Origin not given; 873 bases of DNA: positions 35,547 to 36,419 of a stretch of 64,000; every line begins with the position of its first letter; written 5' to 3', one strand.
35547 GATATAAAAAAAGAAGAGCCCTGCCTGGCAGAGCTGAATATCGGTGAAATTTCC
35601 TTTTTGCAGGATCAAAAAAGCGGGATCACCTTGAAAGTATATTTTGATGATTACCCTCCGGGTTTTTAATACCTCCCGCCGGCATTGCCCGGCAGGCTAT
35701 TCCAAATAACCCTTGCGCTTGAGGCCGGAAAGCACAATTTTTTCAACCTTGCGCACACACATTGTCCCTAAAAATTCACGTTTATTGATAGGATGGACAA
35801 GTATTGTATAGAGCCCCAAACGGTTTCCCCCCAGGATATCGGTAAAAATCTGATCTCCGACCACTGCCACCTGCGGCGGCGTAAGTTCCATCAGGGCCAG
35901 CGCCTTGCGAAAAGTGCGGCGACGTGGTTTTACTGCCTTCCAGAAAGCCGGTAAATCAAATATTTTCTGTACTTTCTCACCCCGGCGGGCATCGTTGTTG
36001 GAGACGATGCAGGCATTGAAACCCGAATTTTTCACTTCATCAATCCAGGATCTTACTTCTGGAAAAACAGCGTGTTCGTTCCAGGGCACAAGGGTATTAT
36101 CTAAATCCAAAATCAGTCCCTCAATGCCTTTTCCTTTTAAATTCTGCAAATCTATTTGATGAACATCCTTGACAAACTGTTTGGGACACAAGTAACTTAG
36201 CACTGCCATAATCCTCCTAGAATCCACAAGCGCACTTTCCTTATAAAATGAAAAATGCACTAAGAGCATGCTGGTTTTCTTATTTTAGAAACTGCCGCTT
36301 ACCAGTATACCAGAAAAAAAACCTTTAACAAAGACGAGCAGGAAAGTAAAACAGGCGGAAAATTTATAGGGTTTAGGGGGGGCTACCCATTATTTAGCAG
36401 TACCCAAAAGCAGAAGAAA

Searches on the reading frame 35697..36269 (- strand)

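Call 44: search_protein_families(library=ncbifam, proteins=[window:35697-36269:-], max_evalue=0.00001)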
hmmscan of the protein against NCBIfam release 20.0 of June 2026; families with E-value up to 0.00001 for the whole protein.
window:35697-36269:- (190 aa): 9 families
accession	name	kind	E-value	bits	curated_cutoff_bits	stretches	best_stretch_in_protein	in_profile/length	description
TIGR01668.1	YqeG_hyp_ppase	hypoth_equivalog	6.1e-45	152.8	89.1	1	26-188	2-166/170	YqeG family HAD IIIA-type phosphatase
TIGR01662.1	HAD-SF-IIIA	subfamily_domain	2.4e-16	60.1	44.6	1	51-160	2-140/141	HAD-IIIA family hydrolase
TIGR01460.1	HAD-SF-IIA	subfamily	9.1e-11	42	100.15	1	114-158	197-243/246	HAD-IIA family hydrolase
TIGR02253.1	CTE7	subfamily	3.1e-10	40.2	169.75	1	68-160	95-196/221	TIGR02253 family HAD-type hydrolase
NF053830.1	RUBPPhHalo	equivalog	1.2e-08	34.9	330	1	114-161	159-206/234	ribulose-1,5-bisphosphate 5-phosphatase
TIGR02252.1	DREG-2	subfamily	8.2e-08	32.2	155.2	1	66-157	104-203/203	HAD hydrolase, REG-2-like, family IA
TIGR01452.1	PGP_euk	subfamily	1.7e-07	31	201.95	0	114-158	202-246/279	phosphoglycolate/pyridoxal phosphate family phosphatase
TIGR02254.1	YjjG_YfnB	equivalog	3.8e-06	26.5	159.9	0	114-178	152-219/223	YjjG family noncanonical pyrimidine nucleotidase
TIGR01459.1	HAD-SF-IIA-hyp4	hypoth_equivalog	5.6e-06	25.9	103.75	0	114-158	195-240/242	TIGR01459 family HAD-type hydrolase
